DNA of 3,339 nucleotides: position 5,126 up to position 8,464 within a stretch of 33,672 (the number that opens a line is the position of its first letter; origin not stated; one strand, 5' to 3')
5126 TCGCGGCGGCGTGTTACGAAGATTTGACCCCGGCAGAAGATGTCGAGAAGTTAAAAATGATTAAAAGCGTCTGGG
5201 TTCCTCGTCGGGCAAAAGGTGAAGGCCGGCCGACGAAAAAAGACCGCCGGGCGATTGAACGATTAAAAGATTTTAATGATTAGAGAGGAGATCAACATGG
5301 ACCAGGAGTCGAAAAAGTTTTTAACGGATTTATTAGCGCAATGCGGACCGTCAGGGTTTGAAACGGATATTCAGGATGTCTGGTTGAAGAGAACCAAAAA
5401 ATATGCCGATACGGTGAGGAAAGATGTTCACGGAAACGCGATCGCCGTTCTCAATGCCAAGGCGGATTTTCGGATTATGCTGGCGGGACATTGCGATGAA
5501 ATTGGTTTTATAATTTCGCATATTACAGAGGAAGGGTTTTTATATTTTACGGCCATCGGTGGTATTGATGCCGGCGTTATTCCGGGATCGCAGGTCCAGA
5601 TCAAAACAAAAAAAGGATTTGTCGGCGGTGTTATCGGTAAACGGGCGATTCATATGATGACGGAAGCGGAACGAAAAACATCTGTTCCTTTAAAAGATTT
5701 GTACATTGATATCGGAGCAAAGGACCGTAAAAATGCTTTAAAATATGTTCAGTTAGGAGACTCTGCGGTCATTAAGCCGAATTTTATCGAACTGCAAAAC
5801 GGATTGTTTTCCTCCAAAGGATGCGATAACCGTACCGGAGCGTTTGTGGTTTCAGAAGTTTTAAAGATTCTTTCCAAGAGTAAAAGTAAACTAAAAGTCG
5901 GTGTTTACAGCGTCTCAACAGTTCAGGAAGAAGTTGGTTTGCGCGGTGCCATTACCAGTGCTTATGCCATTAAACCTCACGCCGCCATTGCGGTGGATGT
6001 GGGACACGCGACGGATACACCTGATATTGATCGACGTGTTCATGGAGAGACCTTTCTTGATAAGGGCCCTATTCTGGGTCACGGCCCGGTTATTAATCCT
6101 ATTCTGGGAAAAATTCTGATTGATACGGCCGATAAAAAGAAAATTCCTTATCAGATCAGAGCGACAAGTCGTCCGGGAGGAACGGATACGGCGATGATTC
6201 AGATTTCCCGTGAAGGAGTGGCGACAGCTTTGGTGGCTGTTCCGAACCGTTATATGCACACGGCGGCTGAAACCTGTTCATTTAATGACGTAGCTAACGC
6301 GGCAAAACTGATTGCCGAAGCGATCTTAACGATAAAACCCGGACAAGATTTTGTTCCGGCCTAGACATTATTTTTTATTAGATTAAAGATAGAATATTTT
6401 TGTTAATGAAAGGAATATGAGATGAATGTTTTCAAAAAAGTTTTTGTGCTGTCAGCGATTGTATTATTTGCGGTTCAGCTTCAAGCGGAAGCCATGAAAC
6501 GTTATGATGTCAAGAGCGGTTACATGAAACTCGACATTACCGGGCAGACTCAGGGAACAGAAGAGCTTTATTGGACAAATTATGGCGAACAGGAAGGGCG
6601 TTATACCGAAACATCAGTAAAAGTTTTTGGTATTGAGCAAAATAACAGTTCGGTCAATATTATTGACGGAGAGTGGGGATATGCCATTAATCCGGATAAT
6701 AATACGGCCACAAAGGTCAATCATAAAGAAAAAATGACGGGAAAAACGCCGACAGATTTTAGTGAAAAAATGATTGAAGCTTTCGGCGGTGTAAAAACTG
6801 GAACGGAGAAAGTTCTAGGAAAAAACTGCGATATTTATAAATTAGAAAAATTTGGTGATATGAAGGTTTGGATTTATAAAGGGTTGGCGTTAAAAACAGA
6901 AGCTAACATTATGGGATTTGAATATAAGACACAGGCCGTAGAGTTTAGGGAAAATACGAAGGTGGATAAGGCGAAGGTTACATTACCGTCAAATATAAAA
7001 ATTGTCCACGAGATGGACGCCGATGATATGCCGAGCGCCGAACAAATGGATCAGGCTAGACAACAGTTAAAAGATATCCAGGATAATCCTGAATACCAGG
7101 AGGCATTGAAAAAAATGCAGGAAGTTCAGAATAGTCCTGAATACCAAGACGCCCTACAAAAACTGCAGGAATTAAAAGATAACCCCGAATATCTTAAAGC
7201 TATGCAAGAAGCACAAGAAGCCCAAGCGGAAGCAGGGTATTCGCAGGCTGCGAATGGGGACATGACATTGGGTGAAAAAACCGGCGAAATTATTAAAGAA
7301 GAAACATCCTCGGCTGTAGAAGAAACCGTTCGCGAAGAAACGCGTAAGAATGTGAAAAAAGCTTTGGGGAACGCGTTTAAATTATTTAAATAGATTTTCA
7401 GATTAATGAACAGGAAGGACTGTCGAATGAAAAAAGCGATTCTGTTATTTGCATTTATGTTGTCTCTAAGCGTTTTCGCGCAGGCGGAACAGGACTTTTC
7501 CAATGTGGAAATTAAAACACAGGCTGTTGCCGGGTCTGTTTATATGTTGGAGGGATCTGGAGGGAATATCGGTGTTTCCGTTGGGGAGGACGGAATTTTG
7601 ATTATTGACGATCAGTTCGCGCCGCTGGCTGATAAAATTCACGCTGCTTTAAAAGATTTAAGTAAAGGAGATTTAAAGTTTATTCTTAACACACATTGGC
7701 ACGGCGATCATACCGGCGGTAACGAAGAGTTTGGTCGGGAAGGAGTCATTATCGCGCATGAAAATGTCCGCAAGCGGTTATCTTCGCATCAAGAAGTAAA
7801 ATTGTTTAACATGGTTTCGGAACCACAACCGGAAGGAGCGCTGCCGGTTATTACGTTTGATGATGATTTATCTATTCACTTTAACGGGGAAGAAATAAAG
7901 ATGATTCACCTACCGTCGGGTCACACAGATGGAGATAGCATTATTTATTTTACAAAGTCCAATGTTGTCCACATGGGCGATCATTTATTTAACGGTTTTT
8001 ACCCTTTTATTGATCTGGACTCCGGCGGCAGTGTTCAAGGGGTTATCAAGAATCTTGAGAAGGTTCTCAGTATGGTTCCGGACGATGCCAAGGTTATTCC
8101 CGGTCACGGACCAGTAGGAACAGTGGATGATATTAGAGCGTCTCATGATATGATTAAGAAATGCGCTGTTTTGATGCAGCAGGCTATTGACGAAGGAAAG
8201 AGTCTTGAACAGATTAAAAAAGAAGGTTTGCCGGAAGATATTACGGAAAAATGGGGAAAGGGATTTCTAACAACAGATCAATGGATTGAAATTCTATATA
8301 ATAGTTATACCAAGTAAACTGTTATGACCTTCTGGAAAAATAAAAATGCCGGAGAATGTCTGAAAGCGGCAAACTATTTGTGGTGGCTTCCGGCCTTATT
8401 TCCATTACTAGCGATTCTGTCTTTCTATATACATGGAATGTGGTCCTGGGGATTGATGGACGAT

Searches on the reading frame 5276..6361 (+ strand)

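Call 88: search_protein_families(library=pfam, proteins=[window:5276-6361:+], max_evalue=0.001)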
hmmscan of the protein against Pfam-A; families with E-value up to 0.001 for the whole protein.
window:5276-6361:+ (362 aa): 3 families
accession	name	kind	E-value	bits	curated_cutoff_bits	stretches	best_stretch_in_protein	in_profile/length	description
PF05343.19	Peptidase_M42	-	9.5e-86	287.9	23.2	1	53-345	1-292/292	M42 glutamyl aminopeptidase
PF01546.33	Peptidase_M20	-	4.3e-07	30.5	24.6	1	183-351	34-205/206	Peptidase family M20/M25/M40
PF04389.22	Peptidase_M28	-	0.00035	20.8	21.3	0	184-230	32-78/193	Peptidase family M28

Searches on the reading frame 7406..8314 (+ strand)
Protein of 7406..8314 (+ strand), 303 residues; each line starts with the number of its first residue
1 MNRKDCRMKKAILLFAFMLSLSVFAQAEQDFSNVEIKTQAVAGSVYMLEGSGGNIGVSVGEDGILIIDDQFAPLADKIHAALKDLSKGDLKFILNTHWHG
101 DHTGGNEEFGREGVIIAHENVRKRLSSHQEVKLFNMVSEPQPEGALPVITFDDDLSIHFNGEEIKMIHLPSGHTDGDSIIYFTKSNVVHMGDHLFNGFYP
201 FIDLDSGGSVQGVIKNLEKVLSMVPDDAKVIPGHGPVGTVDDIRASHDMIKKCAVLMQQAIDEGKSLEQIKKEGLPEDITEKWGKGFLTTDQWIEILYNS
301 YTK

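Call 88: search_protein_families(library=pfam, proteins=[window:7406-8314:+], max_evalue=0.001)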
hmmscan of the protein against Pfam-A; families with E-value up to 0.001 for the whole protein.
window:7406-8314:+ (303 aa): 2 families
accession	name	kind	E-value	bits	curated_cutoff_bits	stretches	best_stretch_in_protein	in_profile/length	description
PF00753.33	Lactamase_B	-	2.4e-16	60.7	22.7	1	76-234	33-196/196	Metallo-beta-lactamase superfamily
PF12706.13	Lactamase_B_2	-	0.0005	20.2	27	1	89-192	30-142/200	Beta-lactamase superfamily domain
